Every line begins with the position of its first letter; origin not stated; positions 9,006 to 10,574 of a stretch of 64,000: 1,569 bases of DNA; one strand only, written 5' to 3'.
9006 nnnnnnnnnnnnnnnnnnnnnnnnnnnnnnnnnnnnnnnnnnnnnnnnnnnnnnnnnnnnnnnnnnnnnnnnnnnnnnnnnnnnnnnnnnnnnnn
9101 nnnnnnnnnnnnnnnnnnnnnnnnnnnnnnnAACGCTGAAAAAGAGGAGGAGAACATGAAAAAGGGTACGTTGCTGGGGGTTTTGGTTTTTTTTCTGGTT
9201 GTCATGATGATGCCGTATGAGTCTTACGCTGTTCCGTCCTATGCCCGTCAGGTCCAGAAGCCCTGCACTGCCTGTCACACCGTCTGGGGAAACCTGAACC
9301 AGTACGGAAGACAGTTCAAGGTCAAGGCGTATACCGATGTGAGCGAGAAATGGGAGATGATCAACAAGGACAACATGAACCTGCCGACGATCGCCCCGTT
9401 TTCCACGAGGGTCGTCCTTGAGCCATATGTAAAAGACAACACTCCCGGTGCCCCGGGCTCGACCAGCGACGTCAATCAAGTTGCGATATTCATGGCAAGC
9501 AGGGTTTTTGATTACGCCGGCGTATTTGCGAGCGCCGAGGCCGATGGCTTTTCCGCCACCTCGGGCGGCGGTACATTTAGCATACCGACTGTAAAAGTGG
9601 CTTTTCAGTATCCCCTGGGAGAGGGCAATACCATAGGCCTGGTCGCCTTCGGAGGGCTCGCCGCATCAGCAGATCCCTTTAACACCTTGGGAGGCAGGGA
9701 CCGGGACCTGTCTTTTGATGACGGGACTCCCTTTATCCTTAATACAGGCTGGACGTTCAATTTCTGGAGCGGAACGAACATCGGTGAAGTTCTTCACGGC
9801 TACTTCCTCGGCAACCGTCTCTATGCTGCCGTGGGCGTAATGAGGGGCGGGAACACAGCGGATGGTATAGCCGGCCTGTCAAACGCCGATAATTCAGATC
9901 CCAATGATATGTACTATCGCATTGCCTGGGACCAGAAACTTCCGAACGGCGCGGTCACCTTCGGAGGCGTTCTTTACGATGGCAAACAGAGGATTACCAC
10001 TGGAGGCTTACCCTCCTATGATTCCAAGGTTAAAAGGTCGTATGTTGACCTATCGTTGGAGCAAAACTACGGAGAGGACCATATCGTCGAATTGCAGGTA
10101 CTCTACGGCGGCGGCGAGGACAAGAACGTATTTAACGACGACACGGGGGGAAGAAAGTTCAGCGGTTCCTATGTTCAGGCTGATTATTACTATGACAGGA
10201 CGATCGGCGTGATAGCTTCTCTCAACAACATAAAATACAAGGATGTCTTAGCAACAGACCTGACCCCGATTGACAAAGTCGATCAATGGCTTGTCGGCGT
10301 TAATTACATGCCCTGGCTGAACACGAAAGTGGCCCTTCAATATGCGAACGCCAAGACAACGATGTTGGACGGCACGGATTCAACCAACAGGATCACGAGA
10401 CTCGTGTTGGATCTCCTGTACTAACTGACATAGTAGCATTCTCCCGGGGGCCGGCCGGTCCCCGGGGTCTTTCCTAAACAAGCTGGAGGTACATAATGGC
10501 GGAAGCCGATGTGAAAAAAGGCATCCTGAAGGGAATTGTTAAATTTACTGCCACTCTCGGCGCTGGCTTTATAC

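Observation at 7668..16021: Nine-gene 'rus-operon-like' module: cupredoxins, Cyc2-like cytochrome-porin, orphan bd-like oxidase and anchored c-cytochromes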

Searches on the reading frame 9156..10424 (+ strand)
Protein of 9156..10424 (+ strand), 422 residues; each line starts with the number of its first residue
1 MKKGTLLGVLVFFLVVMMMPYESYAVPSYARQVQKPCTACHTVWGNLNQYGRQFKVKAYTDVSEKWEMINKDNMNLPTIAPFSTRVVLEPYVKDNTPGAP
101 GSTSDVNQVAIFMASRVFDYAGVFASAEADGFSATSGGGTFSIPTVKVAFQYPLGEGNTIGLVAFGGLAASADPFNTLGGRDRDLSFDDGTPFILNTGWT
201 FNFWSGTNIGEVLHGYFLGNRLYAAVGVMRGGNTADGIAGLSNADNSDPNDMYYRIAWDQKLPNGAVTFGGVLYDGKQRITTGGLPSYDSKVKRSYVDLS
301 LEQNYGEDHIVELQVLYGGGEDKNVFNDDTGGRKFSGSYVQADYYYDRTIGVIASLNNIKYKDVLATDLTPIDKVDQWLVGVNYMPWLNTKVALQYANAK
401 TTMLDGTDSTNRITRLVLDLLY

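Call 3: search_protein_families(library=pfam, proteins=[window:9156-10424:+], max_evalue=0.1)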
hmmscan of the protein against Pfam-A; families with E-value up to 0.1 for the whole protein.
window:9156-10424:+ (422 aa): 1 family
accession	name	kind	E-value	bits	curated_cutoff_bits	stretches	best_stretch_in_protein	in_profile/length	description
PF23097.1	NOL10_2nd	-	0.012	16.2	27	1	206-225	23-42/48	Nucleolar protein 10-like, second domain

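Call 4: search_protein_families(library=ncbifam, proteins=[window:9156-10424:+], max_evalue=0.1)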
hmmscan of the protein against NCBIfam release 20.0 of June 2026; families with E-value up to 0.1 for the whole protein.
window:9156-10424:+ (422 aa): 0 families

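Call 16: find_homologous_proteins(query=window:9156-10421:+, max_evalue=0.001)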
Query window:9156-10421:+ (422 aa): 171 proteins with E <= 0.001 among 8000 candidates; the best 120 are listed.
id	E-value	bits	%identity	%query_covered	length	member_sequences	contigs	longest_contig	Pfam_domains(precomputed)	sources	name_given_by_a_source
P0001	1.8e-256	869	91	100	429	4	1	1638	-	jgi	jgi:hypothetical protein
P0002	3.4e-232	789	81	100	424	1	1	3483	-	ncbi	-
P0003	4.7e-229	778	80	100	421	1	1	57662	-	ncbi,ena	-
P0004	6.9e-229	778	79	100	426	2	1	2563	-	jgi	jgi:hypothetical protein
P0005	3.7e-225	766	79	100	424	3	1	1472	-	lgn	-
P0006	1.6e-219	747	78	100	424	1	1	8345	-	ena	-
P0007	2.3e-218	743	77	100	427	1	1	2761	-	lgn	-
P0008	5.2e-217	739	76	100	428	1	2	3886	-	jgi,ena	-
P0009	1.0e-216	738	77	100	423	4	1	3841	-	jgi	jgi:hypothetical protein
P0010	2.6e-216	737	76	100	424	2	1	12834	-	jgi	jgi:hypothetical protein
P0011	2.4e-211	720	74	100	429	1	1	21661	-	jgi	jgi:hypothetical protein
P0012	3.3e-211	720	77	95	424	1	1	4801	-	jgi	jgi:hypothetical protein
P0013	7.4e-211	719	76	100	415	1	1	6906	-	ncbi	-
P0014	1.4e-208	711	73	100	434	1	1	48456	-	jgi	jgi:hypothetical protein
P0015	5.8e-208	709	74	100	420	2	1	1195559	-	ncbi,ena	-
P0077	4.4e-141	489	53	100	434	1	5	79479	-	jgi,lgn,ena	jgi:hypothetical protein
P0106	9.1e-110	385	43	95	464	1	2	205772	-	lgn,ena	-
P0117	3.2e-102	361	40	100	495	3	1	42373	-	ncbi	-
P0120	5.2e-92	327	39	100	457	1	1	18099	-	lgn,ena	-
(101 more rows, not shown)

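Call 36: predict_structure(alignment_id=A1)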
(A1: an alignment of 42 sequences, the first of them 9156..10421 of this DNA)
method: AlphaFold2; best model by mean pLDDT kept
length: 422 residues; sequences in the alignment: 42
mean_pLDDT: 74.8   pTM: 0.76
mean pLDDT of the five models: 74.8, 74.5, 73.6, 73.6, 73.4
residues with pLDDT >= 90: 87; 70-90: 218; 50-70: 56; < 50: 61
segments of 3 or more residues with pLDDT < 50: 22-79
pLDDT, mean of each block of 10 residues (from residue 1): 76 72 38 31 35 38 40 41 78 80 82 69 77 64 80 74 81 64 60 77 82 82 87 66 78 88 81 91 82 92 80 90 84 92 84 92 89 93 80 90 93 87 66
secondary structure, 60 per line:
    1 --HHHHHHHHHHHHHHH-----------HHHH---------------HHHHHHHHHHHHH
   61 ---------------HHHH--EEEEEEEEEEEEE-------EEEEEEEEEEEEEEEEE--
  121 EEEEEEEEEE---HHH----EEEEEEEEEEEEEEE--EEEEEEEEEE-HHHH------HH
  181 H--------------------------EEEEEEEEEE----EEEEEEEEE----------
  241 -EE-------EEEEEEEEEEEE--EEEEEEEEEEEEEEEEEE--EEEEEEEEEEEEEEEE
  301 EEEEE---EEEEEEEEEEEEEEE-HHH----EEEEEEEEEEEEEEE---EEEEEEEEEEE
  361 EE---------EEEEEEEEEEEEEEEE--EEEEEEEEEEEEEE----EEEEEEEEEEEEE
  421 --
elements in order: H3-17 H29-32 H48-60 H76-79 E82-94 E102-118 E121-130 E141-155 E158-167 H169-172 E208-217 E222-230 E251-262 E265-282 E285-305 E309-323 E332-346 E350-362 E372-387 E390-403 E408-420

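Call 38: search_protein_representatives(alignment_id=A1)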
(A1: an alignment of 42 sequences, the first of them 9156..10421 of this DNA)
Query: 42 sequences, 426 profile positions. Proteins with E-value up to 0.001 (for the whole library): 2563; up to 1e-10: 495; up to 1e-30: 23. The best 150 are listed.
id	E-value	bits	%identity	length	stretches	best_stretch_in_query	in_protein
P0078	5.8e-207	704.3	-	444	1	1-426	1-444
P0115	8.6e-166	568.6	-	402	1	1-426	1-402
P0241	1.3e-130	452.7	-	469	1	1-426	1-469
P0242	2.8e-119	415.4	-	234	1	1-232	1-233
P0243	3.8e-73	263.4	-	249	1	68-246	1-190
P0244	1.7e-69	251.4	-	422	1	1-405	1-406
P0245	8.8e-54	199.6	-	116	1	1-115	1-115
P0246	1.5e-50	189.0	-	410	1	9-426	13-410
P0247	3.1e-49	184.6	-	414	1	1-404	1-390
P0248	2.5e-48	181.6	-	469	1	7-354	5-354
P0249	6.7e-48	180.2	-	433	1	7-365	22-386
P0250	1.4e-45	172.6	-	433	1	8-398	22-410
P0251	8.3e-42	160.1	-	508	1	5-363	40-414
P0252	4.8e-39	151.1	-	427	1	22-425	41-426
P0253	4.1e-38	148.0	-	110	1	318-426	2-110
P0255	2.0e-36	142.4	-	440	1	10-401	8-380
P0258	1.4e-33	133.0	-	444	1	11-401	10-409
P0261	9.6e-31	123.7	-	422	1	1-407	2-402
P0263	2.9e-29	118.8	-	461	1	10-398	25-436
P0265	1.4e-28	116.5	-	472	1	9-405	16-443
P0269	1.2e-27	113.5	-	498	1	9-400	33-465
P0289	6.0e-24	101.3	-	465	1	3-426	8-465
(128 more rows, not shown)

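Call 39: list_cluster_members(proteins=[P0244, P0246, P0249, P0251, P0255, P0258, P0263, P0265, P0269, P0289])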
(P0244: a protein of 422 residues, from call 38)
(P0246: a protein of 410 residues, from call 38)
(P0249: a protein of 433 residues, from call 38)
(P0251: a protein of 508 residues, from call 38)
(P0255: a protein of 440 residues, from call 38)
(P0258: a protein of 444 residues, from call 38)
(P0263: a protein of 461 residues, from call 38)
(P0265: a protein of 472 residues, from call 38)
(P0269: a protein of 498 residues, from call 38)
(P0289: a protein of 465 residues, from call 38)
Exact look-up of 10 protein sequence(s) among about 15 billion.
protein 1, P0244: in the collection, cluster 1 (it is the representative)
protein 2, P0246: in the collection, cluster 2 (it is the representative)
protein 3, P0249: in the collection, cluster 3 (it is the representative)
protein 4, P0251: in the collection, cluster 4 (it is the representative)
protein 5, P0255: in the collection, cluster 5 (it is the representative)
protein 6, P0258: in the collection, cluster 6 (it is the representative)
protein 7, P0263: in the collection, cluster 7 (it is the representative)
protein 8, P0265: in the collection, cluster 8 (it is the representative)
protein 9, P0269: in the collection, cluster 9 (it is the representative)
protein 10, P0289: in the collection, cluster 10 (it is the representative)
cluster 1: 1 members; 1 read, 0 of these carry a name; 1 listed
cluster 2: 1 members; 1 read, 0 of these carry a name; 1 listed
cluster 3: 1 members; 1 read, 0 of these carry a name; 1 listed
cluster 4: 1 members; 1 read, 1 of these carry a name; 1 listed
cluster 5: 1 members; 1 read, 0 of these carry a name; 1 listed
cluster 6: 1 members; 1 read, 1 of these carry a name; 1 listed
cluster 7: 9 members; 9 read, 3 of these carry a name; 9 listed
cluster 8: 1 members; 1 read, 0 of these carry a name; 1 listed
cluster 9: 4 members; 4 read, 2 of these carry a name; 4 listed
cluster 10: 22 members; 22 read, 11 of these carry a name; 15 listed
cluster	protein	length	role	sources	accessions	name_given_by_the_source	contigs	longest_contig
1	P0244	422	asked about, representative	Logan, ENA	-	-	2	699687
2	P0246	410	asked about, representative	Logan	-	-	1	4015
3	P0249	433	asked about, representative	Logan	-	-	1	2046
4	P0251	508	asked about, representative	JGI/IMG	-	hypothetical protein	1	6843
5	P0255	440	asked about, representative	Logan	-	-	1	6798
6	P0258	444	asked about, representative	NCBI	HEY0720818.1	MAG TPA: cytochrome C [Gammaproteobacteria bacterium]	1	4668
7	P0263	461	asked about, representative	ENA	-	-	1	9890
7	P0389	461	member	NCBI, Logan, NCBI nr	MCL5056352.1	MAG: hypothetical protein M1169_10485 [Firmicutes bacterium] | hypothetical protein [Bacillota bacterium]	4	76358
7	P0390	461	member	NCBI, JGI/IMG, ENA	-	hypothetical protein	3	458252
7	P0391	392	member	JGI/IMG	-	hypothetical protein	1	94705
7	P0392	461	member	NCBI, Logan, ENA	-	-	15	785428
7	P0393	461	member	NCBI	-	-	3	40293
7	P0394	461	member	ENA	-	-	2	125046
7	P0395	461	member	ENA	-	-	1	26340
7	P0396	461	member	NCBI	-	-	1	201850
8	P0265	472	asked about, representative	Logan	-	-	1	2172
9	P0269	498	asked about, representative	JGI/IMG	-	hypothetical protein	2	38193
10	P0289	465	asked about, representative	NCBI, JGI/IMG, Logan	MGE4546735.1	MAG: hypothetical protein AB7E28_03070 [Desulfurella sp.] | hypothetical protein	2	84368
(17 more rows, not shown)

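Call 40: fold_search(model_id=the predicted structure, library=pdb)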
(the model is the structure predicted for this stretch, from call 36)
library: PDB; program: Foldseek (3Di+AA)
matches with E <= 10: 1104; with E <= 0.001: 267
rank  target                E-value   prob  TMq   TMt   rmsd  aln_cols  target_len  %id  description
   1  2fgq                  6.3e-11  1.00  0.52  0.63   6.5       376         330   12  High resolution X-ray structure of Omp32 in complex with malate (released 2006-01-31)
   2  6ehe                  1.3e-10  1.00  0.50  0.66   5.9       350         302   12  OmpTdeltaL8 (loop L8 deletion mutant of OmpT), an outer membrane protein of Vibrio cholerae (released 2018-04-25)
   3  1e54_A                1.3e-10  1.00  0.53  0.65   6.5       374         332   13  Anion-selective porin from Comamonas acidovorans (released 2001-07-12)
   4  6ehd                  3.1e-10  1.00  0.48  0.59   7.4       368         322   13  OmpT (in-vitro folded), an outer membrane protein of Vibrio cholerae (released 2018-04-25)
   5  6eus_A                6.5e-10  1.00  0.52  0.62   6.3       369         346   15  Crystal structure of the outer membrane channel DcaP of Acinetobacter baumannii (released 2018-11-14)
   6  6ehf                  6.9e-10  1.00  0.49  0.62   7.0       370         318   13  OmpT (in-vitro folded), an outer membrane protein Vibrio cholerae (trimer form) (released 2018-04-25)
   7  5oyk                  2.1e-09  1.00  0.49  0.61   6.9       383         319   12  Outer-membrane expressed OmpT of Vibrio cholerae (released 2018-04-25)
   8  8byt_A                5.1e-09  1.00  0.47  0.62   7.3       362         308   14  Outer membrane attachment porin OmpM1 from Veillonella parvula, C3 symmetry (released 2023-11-08)
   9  5mdo_A                9.7e-09  1.00  0.49  0.58   7.3       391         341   10  Crystal structure of in vitro folded Chitoporin VhChip from Vibrio harveyi (crystal form I) (released 2017-12-20)
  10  3wi5                  1.0e-08  1.00  0.45  0.57   8.1       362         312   11  Crystal structure of the Loop 7 mutant PorB from Neisseria meningitidis serogroup B (released 2014-01-01)
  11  5ldt_A                1.2e-08  1.00  0.46  0.48   8.4       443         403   12  Crystal Structures of MOMP from Campylobacter jejuni (released 2016-10-26)
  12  5mdq_A                1.2e-08  1.00  0.48  0.56   9.3       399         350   10  Crystal structure of outer membrane expressed Chitoporin VhChip from Vibrio harveyi (released 2017-12-20)
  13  5nup_A                2.0e-08  1.00  0.52  0.62   6.3       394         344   12  Structural basis for maintenance of bacterial outer membrane lipid asymmetry (released 2017-10-25)
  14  3wi4                  2.3e-08  1.00  0.47  0.60   6.6       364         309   12  Crystal structure of wild-type PorB from Neisseria meningitidis serogroup B (released 2014-01-01)
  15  8i8r_A                2.4e-08  1.00  0.49  0.58   7.3       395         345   13  Cryo-EM Structure of OmpC3-MlaA Complex in MSP2N2 Nanodiscs (released 2023-12-20)
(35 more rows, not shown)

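Call 65: find_encoding_contigs(protein=P0244, flank=8000, max_places=2)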
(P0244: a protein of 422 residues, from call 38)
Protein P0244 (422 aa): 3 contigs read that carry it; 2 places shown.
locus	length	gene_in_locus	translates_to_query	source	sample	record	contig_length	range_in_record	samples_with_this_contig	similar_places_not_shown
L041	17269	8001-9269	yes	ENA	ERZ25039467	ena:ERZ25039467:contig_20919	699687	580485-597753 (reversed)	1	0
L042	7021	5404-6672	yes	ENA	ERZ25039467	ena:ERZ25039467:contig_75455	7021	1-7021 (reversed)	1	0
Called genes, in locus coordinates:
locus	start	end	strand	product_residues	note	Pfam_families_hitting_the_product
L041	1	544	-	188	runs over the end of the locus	PF00690:Cation_ATPase_N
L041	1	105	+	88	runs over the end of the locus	-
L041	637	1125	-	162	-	PF09900:DUF2127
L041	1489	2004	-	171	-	PF00011:HSP20, PF17886:ArsA_HSP20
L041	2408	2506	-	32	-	-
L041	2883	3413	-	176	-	PF01609:DDE_Tnp_1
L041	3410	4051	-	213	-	PF14294:DUF4372, PF01609:DDE_Tnp_1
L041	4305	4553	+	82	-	-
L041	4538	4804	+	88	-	-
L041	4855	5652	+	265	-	PF00115:COX1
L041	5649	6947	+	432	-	PF02433:FixO, PF00034:Cytochrom_C, PF13442:Cytochrome_CBB3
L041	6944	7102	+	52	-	PF03597:FixS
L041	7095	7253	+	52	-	PF14715:FixP_N (weak)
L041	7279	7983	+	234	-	PF14686:fn3_3 (weak), PF13715:CarbopepD_reg_2 (weak), PF13620:CarboxypepD_reg (weak)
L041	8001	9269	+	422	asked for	-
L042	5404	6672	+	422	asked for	-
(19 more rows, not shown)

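Call 66: find_encoding_contigs(protein=P0263, flank=7000, max_places=1)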
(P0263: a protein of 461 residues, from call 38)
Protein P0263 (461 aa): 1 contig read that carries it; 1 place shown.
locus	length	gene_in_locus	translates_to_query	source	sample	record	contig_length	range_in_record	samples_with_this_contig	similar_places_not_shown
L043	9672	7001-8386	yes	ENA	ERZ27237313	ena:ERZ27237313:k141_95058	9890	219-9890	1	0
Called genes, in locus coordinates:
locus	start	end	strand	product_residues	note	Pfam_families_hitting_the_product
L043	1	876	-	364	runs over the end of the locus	?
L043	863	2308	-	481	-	PF03060:NMO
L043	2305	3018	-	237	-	PF00027:cNMP_binding, PF13545:HTH_Crp_2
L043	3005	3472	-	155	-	PF13279:4HBT_2, PF03061:4HBT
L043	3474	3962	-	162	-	PF05425:CopD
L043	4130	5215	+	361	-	PF07730:HisKA_3, PF13581:HATPase_c_2 (weak), PF02518:HATPase_c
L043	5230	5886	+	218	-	PF00072:Response_reg, PF00196:GerE, PF08281:Sigma70_r4_2 (weak)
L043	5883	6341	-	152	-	PF01814:Hemerythrin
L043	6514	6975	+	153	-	PF13473:Cupredoxin_1 (weak), PF00116:COX2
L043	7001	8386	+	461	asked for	-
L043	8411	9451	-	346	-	PF04613:LpxD, PF21711:DCTN5 (faint), PF25084:LbH_EIF2B, PF25087:GMPPB_C (faint), PF14602:Hexapep_2 (faint), PF24894:Hexapep_GlmU (faint), PF00132:Hexapep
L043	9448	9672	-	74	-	?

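Call 67: find_encoding_contigs(protein=P0269, flank=7000, max_places=1)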
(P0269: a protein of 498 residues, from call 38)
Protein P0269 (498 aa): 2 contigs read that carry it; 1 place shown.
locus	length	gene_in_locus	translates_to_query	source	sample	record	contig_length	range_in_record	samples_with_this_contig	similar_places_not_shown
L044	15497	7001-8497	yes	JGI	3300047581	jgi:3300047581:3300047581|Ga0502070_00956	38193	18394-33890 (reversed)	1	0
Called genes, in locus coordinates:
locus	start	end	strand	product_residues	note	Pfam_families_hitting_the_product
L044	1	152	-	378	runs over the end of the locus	PF02771:Acyl-CoA_dh_N, PF02770:Acyl-CoA_dh_M, PF00441:Acyl-CoA_dh_1, PF08028:Acyl-CoA_dh_2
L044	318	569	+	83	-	-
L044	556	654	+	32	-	-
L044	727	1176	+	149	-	PF12276:DUF3617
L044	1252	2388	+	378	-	PF02771:Acyl-CoA_dh_N, PF02770:Acyl-CoA_dh_M, PF00441:Acyl-CoA_dh_1, PF08028:Acyl-CoA_dh_2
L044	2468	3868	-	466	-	PF00890:FAD_binding_2 (faint), PF01134:GIDA, PF01262:AlaDh_PNT_C (faint), PF07992:Pyr_redox_2, PF12831:FAD_oxidored, PF13738:Pyr_redox_3, PF00070:Pyr_redox, PF02852:Pyr_redox_dim, +4 more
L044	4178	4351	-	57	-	-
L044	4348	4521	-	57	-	-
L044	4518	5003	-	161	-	PF08843:AbiEii (weak), PF19502:DUF6036 (faint)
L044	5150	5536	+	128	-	PF03625:DUF302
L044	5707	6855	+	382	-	PF13173:AAA_14, PF13635:DUF4143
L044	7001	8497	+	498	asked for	-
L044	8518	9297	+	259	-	PF13505:OMP_b-brl (weak)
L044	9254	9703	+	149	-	PF13798:PCYCGC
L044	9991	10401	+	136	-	-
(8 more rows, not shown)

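Call 68: find_encoding_contigs(protein=P0289, flank=7000, max_places=1)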
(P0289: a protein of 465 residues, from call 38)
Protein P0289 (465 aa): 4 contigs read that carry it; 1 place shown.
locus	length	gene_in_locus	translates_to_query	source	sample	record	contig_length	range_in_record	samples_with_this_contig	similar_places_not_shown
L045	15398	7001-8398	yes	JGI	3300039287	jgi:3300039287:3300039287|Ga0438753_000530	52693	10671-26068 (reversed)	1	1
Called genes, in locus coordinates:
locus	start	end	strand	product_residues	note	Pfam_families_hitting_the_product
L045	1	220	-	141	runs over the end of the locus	-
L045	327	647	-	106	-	PF03091:CutA1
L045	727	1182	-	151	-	PF02635:DsrE (faint), PF13686:DrsE_2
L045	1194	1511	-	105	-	PF04358:DsrC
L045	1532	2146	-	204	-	-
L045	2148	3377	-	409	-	PF07992:Pyr_redox_2 (weak)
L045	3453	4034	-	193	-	PF07021:MetW, PF13489:Methyltransf_23, PF13847:Methyltransf_31, PF08241:Methyltransf_11, PF08242:Methyltransf_12 (faint), PF13649:Methyltransf_25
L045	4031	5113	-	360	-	PF00561:Abhydrolase_1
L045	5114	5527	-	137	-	PF03473:MOSC (weak)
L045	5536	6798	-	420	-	PF01053:Cys_Met_Meta_PP, PF00155:Aminotran_1_2, PF01041:DegT_DnrJ_EryC1 (faint)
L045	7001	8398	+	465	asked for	-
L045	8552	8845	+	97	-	PF13442:Cytochrome_CBB3 (weak), PF00034:Cytochrom_C (faint)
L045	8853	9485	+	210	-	-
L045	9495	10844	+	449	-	PF07730:HisKA_3, PF02518:HATPase_c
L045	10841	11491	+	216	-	PF00072:Response_reg, PF00196:GerE, PF04545:Sigma70_r4 (weak)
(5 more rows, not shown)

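Call 79: find_encoding_contigs(protein=P0077, flank=7000, max_places=1)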
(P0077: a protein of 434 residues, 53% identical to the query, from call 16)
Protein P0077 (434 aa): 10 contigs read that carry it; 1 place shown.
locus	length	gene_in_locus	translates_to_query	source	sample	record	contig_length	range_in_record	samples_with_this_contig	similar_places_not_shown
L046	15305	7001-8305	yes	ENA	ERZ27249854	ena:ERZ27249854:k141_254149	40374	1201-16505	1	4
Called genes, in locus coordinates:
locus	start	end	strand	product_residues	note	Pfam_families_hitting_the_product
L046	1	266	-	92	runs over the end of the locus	-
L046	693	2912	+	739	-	-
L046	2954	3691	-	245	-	PF00702:Hydrolase, PF03031:NIF (faint), PF12710:HAD (faint), PF13419:HAD_2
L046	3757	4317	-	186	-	-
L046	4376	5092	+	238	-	PF00106:adh_short, PF08659:KR, PF13561:adh_short_C2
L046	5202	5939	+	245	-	PF01656:CbiA, PF13500:AAA_26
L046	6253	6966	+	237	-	PF13620:CarboxypepD_reg, PF14686:fn3_3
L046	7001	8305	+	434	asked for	-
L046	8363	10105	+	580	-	PF01654:Cyt_bd_oxida_I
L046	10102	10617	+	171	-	-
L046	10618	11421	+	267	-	PF00034:Cytochrom_C (weak), PF13442:Cytochrome_CBB3 (weak)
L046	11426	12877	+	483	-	PF00034:Cytochrom_C, PF13442:Cytochrome_CBB3, PF00034:Cytochrom_C, PF13442:Cytochrome_CBB3 (weak), PF09459:EB_dh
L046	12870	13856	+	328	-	PF00582:Usp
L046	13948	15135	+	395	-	PF04055:Radical_SAM, PF13186:SPASM, PF08369:PCP_red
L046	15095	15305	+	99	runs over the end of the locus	-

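Call 80: find_encoding_contigs(protein=P0106, flank=7000, max_places=1)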
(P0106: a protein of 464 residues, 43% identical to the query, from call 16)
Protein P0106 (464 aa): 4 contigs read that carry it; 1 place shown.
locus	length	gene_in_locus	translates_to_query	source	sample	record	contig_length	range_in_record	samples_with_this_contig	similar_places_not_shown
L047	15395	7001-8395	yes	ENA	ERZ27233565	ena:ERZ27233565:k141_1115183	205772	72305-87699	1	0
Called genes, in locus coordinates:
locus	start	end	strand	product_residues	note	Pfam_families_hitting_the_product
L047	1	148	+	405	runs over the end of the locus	PF00365:PFK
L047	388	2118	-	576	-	PF14716:HHH_8, PF00633:HHH (faint), PF14520:HHH_5, PF14791:DNA_pol_B_thumb, PF02811:PHP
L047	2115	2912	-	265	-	PF01904:DUF72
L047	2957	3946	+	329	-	PF02616:SMC_ScpA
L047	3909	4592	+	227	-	PF03548:LolA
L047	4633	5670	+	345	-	PF00814:TsaD, PF02543:Carbam_trans_N (faint), PF22521:HypF_C_2 (weak)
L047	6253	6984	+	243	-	PF13620:CarboxypepD_reg, PF14686:fn3_3 (weak)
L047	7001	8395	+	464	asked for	-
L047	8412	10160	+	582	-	PF01654:Cyt_bd_oxida_I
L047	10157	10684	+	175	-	-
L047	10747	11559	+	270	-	-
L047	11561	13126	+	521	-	PF00034:Cytochrom_C, PF13442:Cytochrome_CBB3, PF00034:Cytochrom_C, PF09459:EB_dh (weak)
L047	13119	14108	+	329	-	PF00582:Usp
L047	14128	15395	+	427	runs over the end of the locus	PF04055:Radical_SAM, PF13186:SPASM, PF08369:PCP_red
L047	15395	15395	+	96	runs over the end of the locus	-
